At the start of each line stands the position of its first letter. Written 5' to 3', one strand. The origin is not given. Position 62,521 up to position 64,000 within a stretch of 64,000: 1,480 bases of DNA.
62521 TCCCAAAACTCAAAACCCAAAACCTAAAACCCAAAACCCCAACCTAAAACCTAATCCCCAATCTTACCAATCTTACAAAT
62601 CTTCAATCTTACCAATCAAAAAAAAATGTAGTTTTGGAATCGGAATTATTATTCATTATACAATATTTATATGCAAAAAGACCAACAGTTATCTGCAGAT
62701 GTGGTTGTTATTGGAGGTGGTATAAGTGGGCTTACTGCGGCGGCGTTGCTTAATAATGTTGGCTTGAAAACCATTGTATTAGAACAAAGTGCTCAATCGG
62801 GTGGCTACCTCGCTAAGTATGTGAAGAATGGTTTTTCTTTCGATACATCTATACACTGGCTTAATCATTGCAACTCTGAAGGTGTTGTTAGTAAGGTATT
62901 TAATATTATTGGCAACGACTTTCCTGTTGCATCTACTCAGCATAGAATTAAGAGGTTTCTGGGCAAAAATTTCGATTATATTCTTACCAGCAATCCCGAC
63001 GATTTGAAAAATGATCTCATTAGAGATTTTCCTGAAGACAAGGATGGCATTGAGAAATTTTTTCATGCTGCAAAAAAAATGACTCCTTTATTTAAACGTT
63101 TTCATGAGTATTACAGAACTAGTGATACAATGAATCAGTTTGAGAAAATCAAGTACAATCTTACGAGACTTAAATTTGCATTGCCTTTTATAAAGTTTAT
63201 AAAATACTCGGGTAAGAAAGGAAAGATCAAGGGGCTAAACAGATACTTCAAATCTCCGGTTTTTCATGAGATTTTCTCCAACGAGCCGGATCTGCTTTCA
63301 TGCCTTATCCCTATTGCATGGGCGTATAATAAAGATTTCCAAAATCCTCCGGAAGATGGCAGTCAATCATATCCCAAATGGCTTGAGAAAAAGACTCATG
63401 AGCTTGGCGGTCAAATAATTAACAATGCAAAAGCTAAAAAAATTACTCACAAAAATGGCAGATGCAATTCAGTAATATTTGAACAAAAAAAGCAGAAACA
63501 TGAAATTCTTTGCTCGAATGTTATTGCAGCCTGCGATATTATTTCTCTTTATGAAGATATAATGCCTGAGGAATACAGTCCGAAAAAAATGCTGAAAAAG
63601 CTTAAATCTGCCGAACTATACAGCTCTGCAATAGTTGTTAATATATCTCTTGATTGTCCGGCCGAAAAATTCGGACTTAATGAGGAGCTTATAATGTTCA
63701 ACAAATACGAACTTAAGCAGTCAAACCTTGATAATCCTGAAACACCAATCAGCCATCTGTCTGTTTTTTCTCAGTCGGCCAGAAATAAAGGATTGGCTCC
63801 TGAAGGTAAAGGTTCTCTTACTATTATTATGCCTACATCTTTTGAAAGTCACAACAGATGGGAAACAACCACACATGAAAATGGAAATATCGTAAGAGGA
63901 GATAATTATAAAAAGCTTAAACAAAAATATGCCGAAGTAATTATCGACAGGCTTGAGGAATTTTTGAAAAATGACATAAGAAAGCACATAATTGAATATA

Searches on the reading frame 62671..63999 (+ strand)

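Call 17: search_protein_families(library=pfam, proteins=[window:62671-63999:+])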
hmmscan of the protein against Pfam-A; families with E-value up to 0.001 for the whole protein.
window:62671-63999:+ (443 aa): 11 families
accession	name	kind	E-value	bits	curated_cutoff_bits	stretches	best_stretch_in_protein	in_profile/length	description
PF13450.12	NAD_binding_8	-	2.6e-12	47.3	21.9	1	13-78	1-66/68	NAD(P)-binding Rossmann-like domain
PF01593.30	Amino_oxidase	-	9.8e-11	42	19.8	1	18-400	1-348/443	Flavin containing amine oxidoreductase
PF01266.30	DAO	-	2.1e-08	34.5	27.9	1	10-44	1-35/353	FAD dependent oxidoreductase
PF00890.30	FAD_binding_2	-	2.2e-08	34.1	20.4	1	10-46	1-37/414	FAD binding domain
PF12831.13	FAD_oxidored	-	7.7e-08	32.5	27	1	10-49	1-40/416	FAD dependent oxidoreductase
PF01946.23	Thi4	-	1.2e-06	28.4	26.2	1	7-45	16-55/235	Thi4 family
PF00070.33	Pyr_redox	-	5.1e-06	27.3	22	0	11-42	2-33/82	Pyridine nucleotide-disulphide oxidoreductase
PF01494.25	FAD_binding_3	-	4.1e-05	23.4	22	1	9-42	2-35/349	FAD binding domain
PF03486.20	HI0933_like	-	0.00011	22.2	50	0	10-44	2-36/244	HI0933-like protein Rossmann domain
PF07992.20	Pyr_redox_2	-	0.00025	21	26.1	0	5-40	139-174/291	Pyridine nucleotide-disulphide oxidoreductase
PF01262.27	AlaDh_PNT_C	-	0.0004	20.3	23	1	8-52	28-72/214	Alanine dehydrogenase/PNT, C-terminal domain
